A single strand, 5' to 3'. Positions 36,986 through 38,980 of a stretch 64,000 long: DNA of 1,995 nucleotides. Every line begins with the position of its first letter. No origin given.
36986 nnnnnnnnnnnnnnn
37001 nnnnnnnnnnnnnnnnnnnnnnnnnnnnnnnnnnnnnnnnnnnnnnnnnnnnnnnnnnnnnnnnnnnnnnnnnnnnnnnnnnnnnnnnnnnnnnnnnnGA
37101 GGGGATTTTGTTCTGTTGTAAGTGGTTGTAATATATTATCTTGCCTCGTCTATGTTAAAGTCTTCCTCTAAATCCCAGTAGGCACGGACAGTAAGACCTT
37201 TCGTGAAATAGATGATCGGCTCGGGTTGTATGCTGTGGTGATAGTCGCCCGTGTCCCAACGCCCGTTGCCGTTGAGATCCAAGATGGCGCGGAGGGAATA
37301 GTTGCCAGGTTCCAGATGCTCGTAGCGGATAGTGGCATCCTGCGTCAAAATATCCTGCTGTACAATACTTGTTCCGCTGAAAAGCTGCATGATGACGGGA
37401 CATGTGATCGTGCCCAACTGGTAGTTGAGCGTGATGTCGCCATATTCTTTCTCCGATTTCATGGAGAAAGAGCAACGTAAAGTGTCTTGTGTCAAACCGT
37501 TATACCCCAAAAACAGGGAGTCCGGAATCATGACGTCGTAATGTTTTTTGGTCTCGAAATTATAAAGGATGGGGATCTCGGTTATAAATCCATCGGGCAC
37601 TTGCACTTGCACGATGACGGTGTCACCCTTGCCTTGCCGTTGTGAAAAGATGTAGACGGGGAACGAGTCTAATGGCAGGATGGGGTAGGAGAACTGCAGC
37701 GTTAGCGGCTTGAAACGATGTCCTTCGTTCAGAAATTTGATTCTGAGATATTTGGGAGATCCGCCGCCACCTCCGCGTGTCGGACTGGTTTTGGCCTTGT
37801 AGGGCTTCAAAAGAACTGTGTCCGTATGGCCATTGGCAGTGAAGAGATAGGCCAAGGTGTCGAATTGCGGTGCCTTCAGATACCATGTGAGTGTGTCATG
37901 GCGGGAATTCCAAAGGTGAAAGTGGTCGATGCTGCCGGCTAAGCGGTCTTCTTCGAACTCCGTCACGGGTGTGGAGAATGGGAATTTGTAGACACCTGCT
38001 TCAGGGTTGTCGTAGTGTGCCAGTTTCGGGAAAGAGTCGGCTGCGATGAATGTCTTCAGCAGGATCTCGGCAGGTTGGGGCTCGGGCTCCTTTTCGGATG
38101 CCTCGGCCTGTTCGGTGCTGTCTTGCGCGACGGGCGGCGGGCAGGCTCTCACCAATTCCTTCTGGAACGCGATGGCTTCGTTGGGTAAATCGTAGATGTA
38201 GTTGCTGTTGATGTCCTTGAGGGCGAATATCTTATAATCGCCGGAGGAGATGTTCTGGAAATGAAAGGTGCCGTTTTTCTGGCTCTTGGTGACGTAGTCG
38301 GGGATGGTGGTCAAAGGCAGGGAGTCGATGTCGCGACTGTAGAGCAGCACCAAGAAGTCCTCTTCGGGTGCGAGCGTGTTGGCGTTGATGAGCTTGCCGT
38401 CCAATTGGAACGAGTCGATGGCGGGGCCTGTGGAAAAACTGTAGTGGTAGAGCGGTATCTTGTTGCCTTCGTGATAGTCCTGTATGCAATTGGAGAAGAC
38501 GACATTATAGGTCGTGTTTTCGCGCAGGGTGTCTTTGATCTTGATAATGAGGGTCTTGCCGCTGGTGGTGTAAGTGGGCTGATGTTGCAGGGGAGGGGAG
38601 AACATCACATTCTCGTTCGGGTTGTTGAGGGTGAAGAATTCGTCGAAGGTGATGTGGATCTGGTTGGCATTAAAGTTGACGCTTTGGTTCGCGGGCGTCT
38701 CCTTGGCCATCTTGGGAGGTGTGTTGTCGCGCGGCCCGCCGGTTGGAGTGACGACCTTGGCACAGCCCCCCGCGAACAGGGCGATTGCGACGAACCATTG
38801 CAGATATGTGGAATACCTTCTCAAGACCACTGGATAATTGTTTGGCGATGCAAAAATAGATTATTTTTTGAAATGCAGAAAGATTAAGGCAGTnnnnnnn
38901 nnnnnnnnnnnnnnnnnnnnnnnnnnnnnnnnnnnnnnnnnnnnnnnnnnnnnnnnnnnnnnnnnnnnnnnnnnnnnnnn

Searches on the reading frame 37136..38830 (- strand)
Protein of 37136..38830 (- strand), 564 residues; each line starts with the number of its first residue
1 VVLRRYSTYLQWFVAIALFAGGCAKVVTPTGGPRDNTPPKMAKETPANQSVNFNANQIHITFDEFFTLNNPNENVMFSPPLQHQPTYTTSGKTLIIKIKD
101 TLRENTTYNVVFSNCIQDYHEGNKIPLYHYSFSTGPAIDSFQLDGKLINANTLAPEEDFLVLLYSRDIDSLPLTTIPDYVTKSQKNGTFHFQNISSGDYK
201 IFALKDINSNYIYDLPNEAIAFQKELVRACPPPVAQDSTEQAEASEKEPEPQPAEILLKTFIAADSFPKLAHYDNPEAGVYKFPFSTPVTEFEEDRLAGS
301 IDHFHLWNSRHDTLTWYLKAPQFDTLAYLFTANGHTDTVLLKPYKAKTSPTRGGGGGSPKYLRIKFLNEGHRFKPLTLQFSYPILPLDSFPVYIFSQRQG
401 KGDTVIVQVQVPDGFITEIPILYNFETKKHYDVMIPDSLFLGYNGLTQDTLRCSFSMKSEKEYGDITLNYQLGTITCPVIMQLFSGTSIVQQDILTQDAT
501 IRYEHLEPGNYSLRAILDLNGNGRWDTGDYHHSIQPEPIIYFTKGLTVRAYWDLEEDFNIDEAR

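Call 15: search_protein_families(library=pfam, proteins=[window:37136-38830:-])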
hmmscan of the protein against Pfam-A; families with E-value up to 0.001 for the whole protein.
window:37136-38830:- (564 aa): 2 families
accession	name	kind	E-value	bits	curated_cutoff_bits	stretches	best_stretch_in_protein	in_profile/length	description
PF13205.12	Big_5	-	1.8e-21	77.2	23.6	1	35-134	1-105/105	Bacterial Ig-like domain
PF09912.14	DUF2141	-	3.9e-08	33.6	24.4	0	495-528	40-73/112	Uncharacterized protein conserved in bacteria (DUF2141)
